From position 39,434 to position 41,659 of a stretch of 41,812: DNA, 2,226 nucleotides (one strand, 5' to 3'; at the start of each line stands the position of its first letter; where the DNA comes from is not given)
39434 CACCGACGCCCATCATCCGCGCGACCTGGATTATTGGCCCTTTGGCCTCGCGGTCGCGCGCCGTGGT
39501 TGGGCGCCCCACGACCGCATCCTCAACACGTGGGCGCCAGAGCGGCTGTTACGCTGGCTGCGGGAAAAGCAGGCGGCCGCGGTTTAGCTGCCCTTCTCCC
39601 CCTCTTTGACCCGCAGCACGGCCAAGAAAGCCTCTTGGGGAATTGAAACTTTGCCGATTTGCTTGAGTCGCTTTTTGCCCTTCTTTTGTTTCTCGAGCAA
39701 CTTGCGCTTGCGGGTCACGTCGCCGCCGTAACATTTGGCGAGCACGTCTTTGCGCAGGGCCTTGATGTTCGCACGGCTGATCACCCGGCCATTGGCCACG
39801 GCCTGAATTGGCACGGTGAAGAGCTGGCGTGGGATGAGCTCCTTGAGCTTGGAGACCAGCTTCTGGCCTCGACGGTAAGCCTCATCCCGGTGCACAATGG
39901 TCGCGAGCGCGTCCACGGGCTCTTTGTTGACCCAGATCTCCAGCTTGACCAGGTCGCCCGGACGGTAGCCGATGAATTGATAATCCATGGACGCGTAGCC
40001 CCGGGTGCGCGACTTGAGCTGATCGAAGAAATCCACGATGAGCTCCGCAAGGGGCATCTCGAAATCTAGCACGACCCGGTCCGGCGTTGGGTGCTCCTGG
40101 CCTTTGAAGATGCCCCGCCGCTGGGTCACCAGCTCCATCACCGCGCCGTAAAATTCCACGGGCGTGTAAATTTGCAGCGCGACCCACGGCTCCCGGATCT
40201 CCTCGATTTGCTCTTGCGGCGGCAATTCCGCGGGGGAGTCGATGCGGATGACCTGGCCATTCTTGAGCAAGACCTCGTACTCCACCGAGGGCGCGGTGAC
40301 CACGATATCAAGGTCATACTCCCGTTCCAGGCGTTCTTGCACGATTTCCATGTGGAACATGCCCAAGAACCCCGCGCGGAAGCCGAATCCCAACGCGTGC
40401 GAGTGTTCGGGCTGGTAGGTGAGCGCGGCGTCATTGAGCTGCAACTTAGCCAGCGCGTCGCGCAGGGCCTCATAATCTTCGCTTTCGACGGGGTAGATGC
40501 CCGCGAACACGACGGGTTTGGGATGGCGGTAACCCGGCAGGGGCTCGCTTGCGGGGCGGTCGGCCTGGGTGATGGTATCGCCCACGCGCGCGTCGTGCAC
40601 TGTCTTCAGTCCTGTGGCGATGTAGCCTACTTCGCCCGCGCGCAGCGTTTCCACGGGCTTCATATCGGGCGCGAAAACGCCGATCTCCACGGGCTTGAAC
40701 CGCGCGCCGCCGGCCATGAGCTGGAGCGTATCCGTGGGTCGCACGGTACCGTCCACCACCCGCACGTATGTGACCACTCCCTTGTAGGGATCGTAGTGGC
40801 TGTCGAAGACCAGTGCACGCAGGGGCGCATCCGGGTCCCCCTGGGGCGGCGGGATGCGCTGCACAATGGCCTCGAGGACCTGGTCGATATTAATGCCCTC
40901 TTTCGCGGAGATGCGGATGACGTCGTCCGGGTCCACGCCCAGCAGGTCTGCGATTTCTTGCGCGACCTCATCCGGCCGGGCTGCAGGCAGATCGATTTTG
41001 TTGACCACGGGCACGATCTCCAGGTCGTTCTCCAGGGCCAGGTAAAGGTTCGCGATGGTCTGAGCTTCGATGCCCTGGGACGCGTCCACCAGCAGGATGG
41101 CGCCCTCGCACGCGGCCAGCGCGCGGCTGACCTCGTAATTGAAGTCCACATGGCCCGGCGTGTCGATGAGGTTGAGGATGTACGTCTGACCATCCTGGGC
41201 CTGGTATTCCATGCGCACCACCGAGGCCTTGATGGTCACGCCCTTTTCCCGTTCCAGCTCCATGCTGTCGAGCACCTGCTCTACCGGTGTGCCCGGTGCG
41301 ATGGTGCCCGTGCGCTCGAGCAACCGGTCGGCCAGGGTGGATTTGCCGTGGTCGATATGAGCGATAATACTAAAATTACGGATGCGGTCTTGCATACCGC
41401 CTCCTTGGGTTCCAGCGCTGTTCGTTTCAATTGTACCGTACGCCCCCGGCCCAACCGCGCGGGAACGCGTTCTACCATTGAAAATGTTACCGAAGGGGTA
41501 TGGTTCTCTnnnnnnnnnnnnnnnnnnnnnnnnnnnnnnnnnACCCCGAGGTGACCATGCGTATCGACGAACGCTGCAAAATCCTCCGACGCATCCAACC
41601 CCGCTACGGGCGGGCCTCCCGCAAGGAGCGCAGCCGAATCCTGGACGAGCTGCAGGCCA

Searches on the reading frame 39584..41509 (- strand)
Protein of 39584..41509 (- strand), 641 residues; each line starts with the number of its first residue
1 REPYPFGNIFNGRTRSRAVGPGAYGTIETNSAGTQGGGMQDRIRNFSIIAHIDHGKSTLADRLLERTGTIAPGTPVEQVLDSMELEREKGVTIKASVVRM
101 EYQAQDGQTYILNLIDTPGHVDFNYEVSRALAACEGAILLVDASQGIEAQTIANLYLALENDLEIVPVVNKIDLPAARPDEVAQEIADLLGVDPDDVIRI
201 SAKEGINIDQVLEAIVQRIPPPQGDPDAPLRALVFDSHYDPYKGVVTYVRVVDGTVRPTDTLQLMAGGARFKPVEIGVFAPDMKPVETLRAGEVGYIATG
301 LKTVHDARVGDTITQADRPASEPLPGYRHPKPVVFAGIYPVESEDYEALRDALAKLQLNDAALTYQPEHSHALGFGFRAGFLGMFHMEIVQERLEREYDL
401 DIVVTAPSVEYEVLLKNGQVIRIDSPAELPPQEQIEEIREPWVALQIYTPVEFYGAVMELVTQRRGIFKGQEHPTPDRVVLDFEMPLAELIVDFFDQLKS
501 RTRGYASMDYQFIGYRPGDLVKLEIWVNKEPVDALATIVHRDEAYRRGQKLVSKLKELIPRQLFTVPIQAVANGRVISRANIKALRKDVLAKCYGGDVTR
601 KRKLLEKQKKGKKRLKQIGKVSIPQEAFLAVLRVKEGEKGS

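Call 14: search_protein_families(library=pfam, proteins=[window:39584-41509:-], max_evalue=0.001)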
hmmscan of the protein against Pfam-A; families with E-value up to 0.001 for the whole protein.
window:39584-41509:- (641 aa): 8 families
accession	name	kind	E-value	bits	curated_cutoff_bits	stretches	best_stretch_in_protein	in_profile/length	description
PF00009.33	GTP_EFTU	-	3.3e-56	190.3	26.5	1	42-221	2-188/188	Elongation factor Tu GTP binding domain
PF06421.17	LepA_C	-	4e-49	165.6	29.7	1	527-633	1-107/107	GTP-binding protein LepA C-terminus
PF00679.30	EFG_C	-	6.2e-23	81.1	27.9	1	438-523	2-86/89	Elongation factor G C-terminus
PF03144.31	GTP_EFTU_D2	-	7.4e-12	46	30.3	1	244-314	1-73/73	Elongation factor Tu domain 2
PF14492.12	EFG_III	-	1.1e-06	29.1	27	1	330-404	2-73/75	Elongation Factor G, domain III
PF22042.2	EF-G_D2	-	1.6e-05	25.3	27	1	229-314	1-82/84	Elongation factor G domain 2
PF00071.28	Ras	-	3e-05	24.1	21.6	1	90-219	29-160/162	Ras family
PF01926.29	MMR_HSR1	-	0.00022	21.8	21.9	1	54-171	10-113/113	50S ribosome-binding GTPase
